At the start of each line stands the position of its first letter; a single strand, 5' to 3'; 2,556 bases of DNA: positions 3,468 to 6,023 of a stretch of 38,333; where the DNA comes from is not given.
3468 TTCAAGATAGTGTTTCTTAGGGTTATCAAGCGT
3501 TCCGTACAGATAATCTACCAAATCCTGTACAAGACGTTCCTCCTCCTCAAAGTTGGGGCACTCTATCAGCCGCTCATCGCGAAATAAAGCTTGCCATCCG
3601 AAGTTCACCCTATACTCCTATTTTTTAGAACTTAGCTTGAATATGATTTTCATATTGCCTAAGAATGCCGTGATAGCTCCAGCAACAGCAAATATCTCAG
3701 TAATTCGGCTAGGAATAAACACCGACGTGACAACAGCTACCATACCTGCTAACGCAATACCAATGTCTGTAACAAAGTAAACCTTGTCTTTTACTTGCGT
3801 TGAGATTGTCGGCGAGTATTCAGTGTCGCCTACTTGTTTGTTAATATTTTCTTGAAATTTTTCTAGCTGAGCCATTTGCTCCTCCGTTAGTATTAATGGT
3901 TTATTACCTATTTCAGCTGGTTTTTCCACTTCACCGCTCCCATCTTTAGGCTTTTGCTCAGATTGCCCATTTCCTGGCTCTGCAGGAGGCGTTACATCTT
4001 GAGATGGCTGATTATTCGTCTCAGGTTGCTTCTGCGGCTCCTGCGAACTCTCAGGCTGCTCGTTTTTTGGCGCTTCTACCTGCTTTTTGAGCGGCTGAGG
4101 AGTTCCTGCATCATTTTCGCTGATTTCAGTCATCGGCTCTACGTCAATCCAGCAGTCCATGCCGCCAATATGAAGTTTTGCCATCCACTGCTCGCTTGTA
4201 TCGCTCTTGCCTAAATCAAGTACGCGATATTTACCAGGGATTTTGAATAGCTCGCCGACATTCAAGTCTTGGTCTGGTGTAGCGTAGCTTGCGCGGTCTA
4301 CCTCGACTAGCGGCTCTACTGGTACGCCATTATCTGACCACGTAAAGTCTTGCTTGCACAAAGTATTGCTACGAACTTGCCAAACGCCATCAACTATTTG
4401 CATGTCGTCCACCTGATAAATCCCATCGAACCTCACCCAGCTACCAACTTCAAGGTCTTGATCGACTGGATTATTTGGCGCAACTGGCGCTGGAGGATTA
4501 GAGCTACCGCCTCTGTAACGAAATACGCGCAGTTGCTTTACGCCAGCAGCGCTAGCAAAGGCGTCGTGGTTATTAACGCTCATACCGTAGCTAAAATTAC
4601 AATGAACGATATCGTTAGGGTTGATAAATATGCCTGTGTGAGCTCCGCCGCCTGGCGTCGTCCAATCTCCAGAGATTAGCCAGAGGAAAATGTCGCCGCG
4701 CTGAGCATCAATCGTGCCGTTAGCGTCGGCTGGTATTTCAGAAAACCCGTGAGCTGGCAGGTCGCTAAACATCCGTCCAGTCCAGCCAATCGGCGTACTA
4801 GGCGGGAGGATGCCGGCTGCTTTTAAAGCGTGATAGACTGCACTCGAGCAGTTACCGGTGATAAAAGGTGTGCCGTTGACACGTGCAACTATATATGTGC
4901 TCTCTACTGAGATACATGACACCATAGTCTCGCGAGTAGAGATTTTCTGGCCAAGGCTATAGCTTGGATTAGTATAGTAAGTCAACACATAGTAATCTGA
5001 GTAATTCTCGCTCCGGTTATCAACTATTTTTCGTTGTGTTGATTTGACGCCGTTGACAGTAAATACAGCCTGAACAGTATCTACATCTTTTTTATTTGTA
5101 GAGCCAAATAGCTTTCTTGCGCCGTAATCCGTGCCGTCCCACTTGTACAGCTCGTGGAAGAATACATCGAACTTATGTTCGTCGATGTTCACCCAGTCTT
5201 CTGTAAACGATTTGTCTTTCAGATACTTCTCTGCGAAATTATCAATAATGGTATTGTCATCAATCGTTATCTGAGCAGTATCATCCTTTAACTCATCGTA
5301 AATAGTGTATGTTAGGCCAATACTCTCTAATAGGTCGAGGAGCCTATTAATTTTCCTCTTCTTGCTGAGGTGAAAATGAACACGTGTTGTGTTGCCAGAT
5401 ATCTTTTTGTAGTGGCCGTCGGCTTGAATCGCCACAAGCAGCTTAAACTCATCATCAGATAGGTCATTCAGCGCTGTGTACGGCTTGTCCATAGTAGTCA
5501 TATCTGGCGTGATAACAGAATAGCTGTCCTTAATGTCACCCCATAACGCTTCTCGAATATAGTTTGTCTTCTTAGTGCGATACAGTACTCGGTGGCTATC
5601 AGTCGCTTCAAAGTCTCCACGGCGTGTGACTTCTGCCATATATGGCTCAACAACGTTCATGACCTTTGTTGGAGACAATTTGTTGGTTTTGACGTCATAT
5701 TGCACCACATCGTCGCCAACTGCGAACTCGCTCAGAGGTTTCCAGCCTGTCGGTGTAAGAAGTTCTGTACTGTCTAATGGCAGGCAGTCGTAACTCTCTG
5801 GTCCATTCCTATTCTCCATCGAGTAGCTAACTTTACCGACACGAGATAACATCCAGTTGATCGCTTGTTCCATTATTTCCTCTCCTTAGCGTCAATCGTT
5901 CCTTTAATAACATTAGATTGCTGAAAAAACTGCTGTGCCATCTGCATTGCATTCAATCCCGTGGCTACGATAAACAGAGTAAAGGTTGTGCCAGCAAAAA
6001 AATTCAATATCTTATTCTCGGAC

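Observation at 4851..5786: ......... intein splitting the catalytic Cys of an NlpC/P60-CHAP lysin that also carries C-terminal TM helices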

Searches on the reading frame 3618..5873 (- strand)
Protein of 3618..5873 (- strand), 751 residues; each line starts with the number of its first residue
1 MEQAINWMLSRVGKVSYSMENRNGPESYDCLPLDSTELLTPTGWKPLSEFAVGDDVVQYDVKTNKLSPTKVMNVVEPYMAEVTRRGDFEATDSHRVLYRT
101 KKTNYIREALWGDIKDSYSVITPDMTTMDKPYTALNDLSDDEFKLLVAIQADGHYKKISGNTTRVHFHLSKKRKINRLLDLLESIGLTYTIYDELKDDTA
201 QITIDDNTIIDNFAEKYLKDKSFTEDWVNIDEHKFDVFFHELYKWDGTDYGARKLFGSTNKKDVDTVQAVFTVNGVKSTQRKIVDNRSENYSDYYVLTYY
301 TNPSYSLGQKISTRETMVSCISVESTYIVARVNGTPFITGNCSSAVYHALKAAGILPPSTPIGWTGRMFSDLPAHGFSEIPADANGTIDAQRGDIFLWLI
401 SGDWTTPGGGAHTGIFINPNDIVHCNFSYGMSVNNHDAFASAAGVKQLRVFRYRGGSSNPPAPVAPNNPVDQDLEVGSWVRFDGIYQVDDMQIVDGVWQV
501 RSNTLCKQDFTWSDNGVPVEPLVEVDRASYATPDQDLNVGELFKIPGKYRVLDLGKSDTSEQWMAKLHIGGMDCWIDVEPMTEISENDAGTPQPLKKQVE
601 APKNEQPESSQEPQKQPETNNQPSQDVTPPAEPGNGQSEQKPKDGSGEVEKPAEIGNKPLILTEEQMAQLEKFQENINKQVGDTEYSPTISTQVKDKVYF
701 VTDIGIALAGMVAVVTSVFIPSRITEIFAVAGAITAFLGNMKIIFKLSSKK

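Call 3: search_protein_families(library=pfam, proteins=[window:3618-5873:-], max_evalue=1)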
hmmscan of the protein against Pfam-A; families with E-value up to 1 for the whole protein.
window:3618-5873:- (751 aa): 3 families
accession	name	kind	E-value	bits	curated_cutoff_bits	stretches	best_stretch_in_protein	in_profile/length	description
PF05382.19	Amidase_5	-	4.6e-35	121.1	21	2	341-459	30-141/142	Bacteriophage peptidoglycan hydrolase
PF16775.10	ZoocinA_TRD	-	1.8e-18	67.1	27.4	1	485-578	3-98/106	Target recognition domain of lytic exoenzyme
PF14528.11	LAGLIDADG_3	-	9.5e-05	23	22.5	1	149-215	11-79/82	LAGLIDADG-like domain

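Call 4: search_protein_families(library=phrogs, proteins=[window:3618-5873:-], max_evalue=0.01)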
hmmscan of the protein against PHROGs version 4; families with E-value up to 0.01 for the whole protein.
window:3618-5873:- (751 aa): 9 families
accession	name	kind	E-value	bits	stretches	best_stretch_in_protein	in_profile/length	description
phrog_998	-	lysis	6.8e-43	148.2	2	333-546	27-223/246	endolysin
phrog_3861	-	lysis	9.9e-27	94.9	2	341-461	33-149/455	amidase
phrog_35693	-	unknown function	8.9e-19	67.8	2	341-444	32-126/858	-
phrog_8164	-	lysis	1.5e-17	64.9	1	458-579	190-314/320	endolysin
phrog_32482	-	other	2.7e-12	47.1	1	35-279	80-322/589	PhoH-like phosphate starvation-inducible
phrog_13463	-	lysis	1.5e-11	45.4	1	339-463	34-155/318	endolysin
phrog_22474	-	lysis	2.9e-08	34.3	1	339-470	28-170/324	endolysin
phrog_124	-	DNA, RNA and nucleotide metabolism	0.0004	20.9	1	545-697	214-346/382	Sak4-like ssDNA annealing protein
phrog_31947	-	unknown function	0.0014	19.3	1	337-422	43-123/306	-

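Call 6: search_protein_families(library=ncbifam, proteins=[window:3618-5873:-], max_evalue=1)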
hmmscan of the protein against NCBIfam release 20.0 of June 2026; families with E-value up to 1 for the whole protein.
window:3618-5873:- (751 aa): 1 family
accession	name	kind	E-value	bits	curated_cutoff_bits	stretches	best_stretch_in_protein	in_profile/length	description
NF052572.1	PtdglycHdlsScrM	equivalog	7.3e-09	35.1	400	1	470-579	269-369/373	peptidoglycan hydrolase ScrM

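Call 7: search_dna_similar(query=window:3618-5873:-, collection=phages, mode=protein, max_rows=40)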
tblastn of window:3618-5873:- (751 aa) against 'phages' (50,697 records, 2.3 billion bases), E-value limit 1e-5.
Records with a match: 564; places in all: 570; records where one place covers at least 80% of the query: 0.
Best place of each record, by identity: <60% 564.
By first word of the organism name: Streptococcus 306; Rheinheimera 83; Enterococcus 38; Staphylococcus 37; Leuconostoc 17; Mycobacterium 14; Escherichia 14; Pseudomonas 11; Lactococcus 9; Enterocloster 6; and 16 more.
By host as written in the record: Streptococcus thermophilus 133; Rheinheimera sp. BAL341 83; - 31; Enterococcus faecalis 22; Mycobacterium smegmatis mc2 155 14; Staphylococcus aureus 13; Streptococcus thermophilus ST67009 9; Pseudomonas syringae pv. porri LMG 28495 8; and 158 more.
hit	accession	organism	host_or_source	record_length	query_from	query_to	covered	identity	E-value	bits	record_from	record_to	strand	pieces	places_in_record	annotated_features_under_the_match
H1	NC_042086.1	Corynebacterium phage Darwin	Corynebacterium vitaeruminis NCIB 9291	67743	36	345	41%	30.4%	3e-16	90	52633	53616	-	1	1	ribonucleotide reductase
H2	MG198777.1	Corynebacterium phage Darwin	Corynebacterium vitaeruminis NCIB 9291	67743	36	345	41%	30.4%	3e-16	90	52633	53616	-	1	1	ribonucleotide reductase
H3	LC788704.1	Staphylococcus phage phiSNIID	sewage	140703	25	383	48%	25.6%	4e-15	86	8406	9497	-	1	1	nicotinamide phosphoribosyl transferase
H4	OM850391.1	Staphylococcus phage O1-102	Staphylococcus aureus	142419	25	383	48%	25.6%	6e-15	86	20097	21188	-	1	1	record has no annotation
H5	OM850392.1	Staphylococcus phage B2-102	Staphylococcus aureus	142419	25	383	48%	25.6%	6e-15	86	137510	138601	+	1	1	record has no annotation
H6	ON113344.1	Staphylococcus phage T2-102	Staphylococcus aureus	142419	25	383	48%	25.6%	6e-15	86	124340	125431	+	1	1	record has no annotation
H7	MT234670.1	Pseudanabaena phage PA-SR01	Pseudanabaena sp. KCZY-C8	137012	30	350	43%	27.5%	3e-9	67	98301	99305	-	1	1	ribonucleotide-diphosphate reductase subunit beta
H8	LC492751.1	Staphylococcus phage KSAP7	Staphylococcus aureus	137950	34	362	44%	26.8%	3e-10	70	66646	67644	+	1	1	putative ribonucleotide-diphosphate reductase subunit alpha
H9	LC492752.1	Staphylococcus phage KSAP11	Staphylococcus aureus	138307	34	362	44%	26.8%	3e-10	70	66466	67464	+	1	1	putative ribonucleotide-diphosphate reductase subunit alpha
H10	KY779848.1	Staphylococcus phage qdsa001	Staphylococcus aureus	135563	34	362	44%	26.8%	4e-10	70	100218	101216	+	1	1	ribonucleotide-diphosphate reductase alpha subunit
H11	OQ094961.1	Staphylococcus phage SSP49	Staphylococcus aureus ATCC 13301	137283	34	362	44%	26.8%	4e-10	70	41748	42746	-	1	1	nucleotide metabolism protein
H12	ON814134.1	Staphylococcus phage vB_SauM-V1SA19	Staphylococcus aureus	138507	34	362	44%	26.8%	4e-10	70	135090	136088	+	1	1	ribonucleotide reductase of class Ia (aerobic), alpha subunit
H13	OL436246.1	Staphylococcus phage vB_SauM-HM01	Staphylococcus aureus ATCC 12598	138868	34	362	44%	26.8%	4e-10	70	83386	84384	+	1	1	ribonucleotide-diphosphate reductase alpha subunit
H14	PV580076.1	Staphylococcus phage SAP_01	Staphylococcus aureus KCTC 1621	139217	34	362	44%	26.8%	4e-10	70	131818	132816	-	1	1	ribonucleotide-diphosphate reductase alpha subunit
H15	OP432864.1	Staphylococcus phage SapYZU04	Staphylococcus aureus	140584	34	362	44%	26.8%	4e-10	70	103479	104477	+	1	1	ribonucleotide-diphosphate reductase alpha subunit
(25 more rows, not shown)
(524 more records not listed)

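Call 8: find_homologous_proteins(query=window:3618-5873:-)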
Query window:3618-5873:- (751 aa): 75 proteins with E <= 0.001 among 8000 candidates.
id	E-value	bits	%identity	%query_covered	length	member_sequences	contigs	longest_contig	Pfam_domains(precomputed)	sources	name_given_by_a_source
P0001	0.0e+0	1691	97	100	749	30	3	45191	PF16775.11,PF05382.20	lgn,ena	-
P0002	4.1e-226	771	50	100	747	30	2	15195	PF16775.11,PF05382.20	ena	-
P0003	1.9e-223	762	49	100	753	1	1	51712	PF05382.20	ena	-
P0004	1.2e-222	760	49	100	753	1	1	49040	PF05382.20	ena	-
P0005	3.6e-122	427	34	47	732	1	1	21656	PF05382.20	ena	-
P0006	3.9e-108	381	36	42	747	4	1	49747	PF16775.11,PF05382.20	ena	-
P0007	4.1e-105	371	36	42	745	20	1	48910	PF05382.20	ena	-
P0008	7.7e-105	370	37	42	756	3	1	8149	PF16775.11,PF05382.20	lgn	-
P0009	1.3e-104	369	37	42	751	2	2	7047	PF16775.11,PF05382.20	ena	-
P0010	6.7e-102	360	36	42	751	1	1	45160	PF05382.20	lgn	-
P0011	2.6e-101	358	35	42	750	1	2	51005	PF05382.20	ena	-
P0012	8.6e-101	357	34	42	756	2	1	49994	PF05382.20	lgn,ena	-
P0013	9.9e-101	356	37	46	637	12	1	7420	PF16775.11,PF05382.20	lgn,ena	-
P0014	4.4e-99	351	37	44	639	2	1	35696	PF16775.11,PF05382.20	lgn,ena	-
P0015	3.2e-97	345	37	42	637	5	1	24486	PF16775.11,PF05382.20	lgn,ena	-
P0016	1.1e-93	333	35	48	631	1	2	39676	PF16775.11,PF05382.20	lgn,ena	-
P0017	7.9e-91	324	33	44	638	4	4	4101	PF16775.11,PF05382.20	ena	-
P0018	7.7e-80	287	38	55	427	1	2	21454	PF05382.20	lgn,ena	-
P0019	2.3e-79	286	38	55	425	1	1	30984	PF16775.11,PF05382.20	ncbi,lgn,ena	-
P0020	2.6e-79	286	38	55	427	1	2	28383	PF05382.20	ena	-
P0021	1.6e-78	283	38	55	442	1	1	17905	PF05382.20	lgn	-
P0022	2.9e-78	282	38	55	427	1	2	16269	PF05382.20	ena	-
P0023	5.2e-78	281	38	55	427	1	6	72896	PF05382.20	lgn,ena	-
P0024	7.3e-78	281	37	55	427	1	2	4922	PF05382.20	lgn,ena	-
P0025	8.8e-78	281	37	55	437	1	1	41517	PF05382.20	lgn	-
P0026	2.0e-77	279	37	55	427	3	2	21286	PF05382.20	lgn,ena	-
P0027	3.8e-77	279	38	55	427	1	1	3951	PF16775.11,PF05382.20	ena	-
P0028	4.0e-77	278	37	55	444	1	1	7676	PF05382.20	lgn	-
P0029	5.7e-77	278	37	55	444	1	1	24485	PF05382.20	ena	-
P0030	5.8e-77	278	38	55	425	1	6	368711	PF05382.20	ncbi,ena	-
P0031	6.7e-77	278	37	55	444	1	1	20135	PF05382.20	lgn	-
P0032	3.8e-75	272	37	55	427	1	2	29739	PF05382.20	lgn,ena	-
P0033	6.4e-74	268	35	55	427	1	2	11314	PF05382.20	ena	-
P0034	5.6e-69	251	39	42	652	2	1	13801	PF05382.20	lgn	-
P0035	2.2e-68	250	34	55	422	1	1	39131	PF16775.11,PF05382.20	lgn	-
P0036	2.7e-65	239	43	34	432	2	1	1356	PF16775.11,PF05382.20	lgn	-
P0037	3.0e-64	236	44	33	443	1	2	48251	PF05382.20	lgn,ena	-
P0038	3.2e-63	232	44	34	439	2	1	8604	PF16775.11,PF05382.20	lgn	-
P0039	6.9e-63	231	33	55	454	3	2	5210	PF05382.20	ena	-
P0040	1.3e-62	230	44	34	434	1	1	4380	PF00877.26,PF16775.11,PF05382.20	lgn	-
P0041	2.2e-60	223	42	33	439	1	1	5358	PF05382.20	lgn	-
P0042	1.5e-58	217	35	55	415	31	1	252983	PF00877.26,PF05382.20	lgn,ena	-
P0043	2.7e-51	193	35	45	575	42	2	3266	PF01510.31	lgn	-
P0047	3.8e-42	163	35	42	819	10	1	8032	PF01510.31,PF01832.26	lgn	-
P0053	7.2e-38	149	36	42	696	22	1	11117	PF01510.31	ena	-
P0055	8.1e-37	145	32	44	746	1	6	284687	PF01510.31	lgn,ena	-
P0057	3.2e-36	143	31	42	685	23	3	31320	PF01510.31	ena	-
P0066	9.9e-31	125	32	42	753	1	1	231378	PF01510.31,PF18013.7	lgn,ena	-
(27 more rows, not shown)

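Call 23: find_encoding_contigs(protein=window:3618-5873:-, flank=3000, max_places=4)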
Protein window:3618-5873:- (751 aa): 2 contigs read that carry it; 1 place shown.
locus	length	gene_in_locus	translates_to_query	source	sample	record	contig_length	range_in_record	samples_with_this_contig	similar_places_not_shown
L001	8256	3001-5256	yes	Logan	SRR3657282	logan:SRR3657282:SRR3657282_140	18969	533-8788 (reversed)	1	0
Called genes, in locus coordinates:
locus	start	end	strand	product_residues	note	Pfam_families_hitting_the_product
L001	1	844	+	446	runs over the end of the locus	-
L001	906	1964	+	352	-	-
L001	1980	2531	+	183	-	-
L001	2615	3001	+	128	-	-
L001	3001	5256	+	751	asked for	PF05382:Amidase_5, PF16775:ZoocinA_TRD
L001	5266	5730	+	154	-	-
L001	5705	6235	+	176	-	-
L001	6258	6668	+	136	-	-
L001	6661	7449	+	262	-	-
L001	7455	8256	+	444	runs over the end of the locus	?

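Call 24: find_encoding_contigs(protein=P0030, flank=8000, max_places=4)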
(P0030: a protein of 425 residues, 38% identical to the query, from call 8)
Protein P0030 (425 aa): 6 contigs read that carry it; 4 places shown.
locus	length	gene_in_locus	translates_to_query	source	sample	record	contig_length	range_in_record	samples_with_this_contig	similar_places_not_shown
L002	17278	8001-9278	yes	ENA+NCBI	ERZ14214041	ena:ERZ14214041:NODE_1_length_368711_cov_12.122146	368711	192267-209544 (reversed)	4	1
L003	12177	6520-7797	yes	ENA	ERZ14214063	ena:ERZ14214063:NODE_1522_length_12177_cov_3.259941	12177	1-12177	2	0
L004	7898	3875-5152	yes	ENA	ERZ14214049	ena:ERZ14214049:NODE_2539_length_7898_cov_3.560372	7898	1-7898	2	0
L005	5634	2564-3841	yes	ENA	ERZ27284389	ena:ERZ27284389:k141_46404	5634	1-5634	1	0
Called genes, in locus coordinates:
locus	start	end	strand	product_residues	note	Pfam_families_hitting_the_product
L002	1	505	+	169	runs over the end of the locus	-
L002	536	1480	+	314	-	PF01844:HNH, PF14279:HNH_5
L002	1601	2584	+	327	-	PF18906:Phage_tube_2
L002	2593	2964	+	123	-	-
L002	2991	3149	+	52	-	-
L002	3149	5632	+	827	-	PF20155:TMP_3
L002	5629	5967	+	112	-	-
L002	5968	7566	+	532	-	-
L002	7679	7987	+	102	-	-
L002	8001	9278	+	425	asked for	PF05382:Amidase_5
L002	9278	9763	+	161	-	-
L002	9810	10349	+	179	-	-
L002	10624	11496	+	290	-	PF00589:Phage_integrase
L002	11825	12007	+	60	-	-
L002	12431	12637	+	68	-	PF00471:Ribosomal_L33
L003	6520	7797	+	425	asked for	PF05382:Amidase_5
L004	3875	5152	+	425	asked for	PF05382:Amidase_5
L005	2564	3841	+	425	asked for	PF05382:Amidase_5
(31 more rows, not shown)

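Call 34: search_dna_similar(query=P0055, collection=phages, mode=protein, max_rows=25)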
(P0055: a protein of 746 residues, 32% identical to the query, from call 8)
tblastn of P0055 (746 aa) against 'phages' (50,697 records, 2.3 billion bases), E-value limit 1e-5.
Records with a match: 202; places in all: 205; records where one place covers at least 80% of the query: 0.
Best place of each record, by identity: 60-80% 2; <60% 200.
By first word of the organism name: Arthrobacter 47; Staphylococcus 38; Escherichia 14; Mycobacterium 14; Corynebacterium 12; Pseudomonas 9; Bacteriophage 6; Salmonella 6; Streptococcus 6; Ruminococcus 5; and 19 more.
By host as written in the record: - 24; Arthrobacter sp. ATCC 21022 24; Mycobacterium smegmatis mc2 155 14; Staphylococcus aureus 14; Arthrobacter globiformis B-2979 11; Arthrobacter globiformis NRRL B-2979 SEA 9; Pseudomonas syringae pv. porri LMG 28495 8; Escherichia coli 6; and 61 more.
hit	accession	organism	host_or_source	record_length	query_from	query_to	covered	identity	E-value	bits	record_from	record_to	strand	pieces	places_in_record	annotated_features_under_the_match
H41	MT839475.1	Bacteriophage sp.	human fecal samples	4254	2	723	35%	51.9%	2e-46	265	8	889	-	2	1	record has no annotation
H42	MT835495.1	Bacteriophage sp.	human fecal samples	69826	4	601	40%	41.9%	4e-37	215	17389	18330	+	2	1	record has no annotation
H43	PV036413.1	Acutalibacteraceae phage NatCom_991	Acutalibacteraceae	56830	1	675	39%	41.0%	1e-33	209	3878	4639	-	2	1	endolysin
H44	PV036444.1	Clostridium phage NatCom_42228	Clostridium sp. 003024715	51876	1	734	41%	38.0%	5e-30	203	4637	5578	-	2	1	endolysin | holin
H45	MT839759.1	Bacteriophage sp.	human fecal samples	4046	1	676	34%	42.8%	7e-34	211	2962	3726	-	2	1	record has no annotation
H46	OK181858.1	Escherichia phage 19-1-2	Escherichia sp.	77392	85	480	53%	23.6%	2e-10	71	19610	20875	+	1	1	DNA primase/helicase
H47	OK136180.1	Escherichia phage 18-1-2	marmot respiratory tract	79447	85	480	53%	23.6%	2e-10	71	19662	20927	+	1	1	DNA primase/helicase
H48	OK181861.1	Escherichia phage 24-2-1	Escherichia sp.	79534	85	480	53%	23.6%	2e-10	71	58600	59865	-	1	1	DNA primase/helicase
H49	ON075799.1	Escherichia phage vB_EcoM_TH18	Escherichia sp.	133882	85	480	53%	23.6%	2e-10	71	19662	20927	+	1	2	DNA primase/helicase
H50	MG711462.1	Faecalibacterium phage FP_Epona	Faecalibacterium prausnitzii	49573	4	151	20%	60.8%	3e-47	187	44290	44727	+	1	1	endolysin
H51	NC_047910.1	Faecalibacterium phage FP_Epona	Faecalibacterium prausnitzii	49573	4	151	20%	60.8%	3e-47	187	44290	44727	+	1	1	endolysin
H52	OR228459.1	Klebsiella phage fENko-Kae01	Klebsiella aerogenes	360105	151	469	43%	27.6%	6e-13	79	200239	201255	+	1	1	hypothetical protein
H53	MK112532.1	Mycobacterium phage Bones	Mycobacterium smegmatis mc2 155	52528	147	449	41%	28.1%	5e-9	66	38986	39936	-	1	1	55: DNA primase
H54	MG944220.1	Mycobacterium phage Ruotula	Mycobacterium smegmatis mc2 155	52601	146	449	41%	27.8%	3e-9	67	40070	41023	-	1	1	57: DNA primase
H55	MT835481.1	Bacteriophage sp.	human fecal samples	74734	106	449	46%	24.5%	7e-12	76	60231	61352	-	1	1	record has no annotation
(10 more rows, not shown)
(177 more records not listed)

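Call 47: find_encoding_contigs(protein=P0003, flank=10000, max_places=2)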
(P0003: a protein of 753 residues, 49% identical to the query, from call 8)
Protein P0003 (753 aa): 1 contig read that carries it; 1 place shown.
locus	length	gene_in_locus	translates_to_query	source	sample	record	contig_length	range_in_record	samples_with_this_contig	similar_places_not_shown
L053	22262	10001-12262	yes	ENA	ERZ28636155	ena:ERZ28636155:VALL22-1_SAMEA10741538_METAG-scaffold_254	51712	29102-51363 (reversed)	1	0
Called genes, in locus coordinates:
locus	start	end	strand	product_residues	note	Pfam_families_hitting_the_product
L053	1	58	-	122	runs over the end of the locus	-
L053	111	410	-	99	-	-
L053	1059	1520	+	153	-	-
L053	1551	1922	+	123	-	-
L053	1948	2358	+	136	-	-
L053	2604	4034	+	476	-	-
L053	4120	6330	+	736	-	-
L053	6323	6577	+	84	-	-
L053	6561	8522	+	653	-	-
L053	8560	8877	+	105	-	-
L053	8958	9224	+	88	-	-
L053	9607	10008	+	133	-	-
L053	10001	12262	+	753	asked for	PF05382:Amidase_5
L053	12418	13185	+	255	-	-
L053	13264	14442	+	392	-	-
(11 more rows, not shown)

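Call 48: find_encoding_contigs(protein=P0039, flank=10000, max_places=2)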
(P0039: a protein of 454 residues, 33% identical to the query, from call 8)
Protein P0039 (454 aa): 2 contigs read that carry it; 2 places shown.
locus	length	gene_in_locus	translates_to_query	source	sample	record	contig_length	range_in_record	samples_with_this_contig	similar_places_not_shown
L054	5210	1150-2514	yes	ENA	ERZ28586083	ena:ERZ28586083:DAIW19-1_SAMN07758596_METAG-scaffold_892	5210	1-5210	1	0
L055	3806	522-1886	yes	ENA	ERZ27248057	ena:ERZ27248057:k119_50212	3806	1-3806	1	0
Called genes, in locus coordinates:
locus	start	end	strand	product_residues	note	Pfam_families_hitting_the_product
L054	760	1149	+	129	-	-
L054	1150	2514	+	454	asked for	PF05382:Amidase_5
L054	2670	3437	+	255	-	-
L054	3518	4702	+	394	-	-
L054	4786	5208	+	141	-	?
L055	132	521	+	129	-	-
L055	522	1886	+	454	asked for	PF05382:Amidase_5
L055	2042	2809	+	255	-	-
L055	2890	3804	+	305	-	?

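Call 49: find_encoding_contigs(protein=P0006, flank=10000, max_places=2)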
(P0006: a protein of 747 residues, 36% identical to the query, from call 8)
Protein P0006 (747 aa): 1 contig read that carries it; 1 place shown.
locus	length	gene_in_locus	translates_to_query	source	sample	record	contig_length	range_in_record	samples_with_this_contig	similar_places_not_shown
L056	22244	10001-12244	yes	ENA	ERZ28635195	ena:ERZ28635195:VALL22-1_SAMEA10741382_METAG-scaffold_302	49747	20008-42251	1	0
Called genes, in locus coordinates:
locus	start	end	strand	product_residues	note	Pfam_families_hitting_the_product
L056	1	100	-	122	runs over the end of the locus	-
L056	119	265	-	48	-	-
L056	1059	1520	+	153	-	-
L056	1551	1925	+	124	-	-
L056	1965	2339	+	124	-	-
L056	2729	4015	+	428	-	-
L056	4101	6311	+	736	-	-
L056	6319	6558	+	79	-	-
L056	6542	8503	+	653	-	-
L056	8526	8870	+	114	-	-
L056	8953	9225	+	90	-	-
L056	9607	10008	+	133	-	-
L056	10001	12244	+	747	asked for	PF05382:Amidase_5, PF16775:ZoocinA_TRD (faint)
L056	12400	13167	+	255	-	-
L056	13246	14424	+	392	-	-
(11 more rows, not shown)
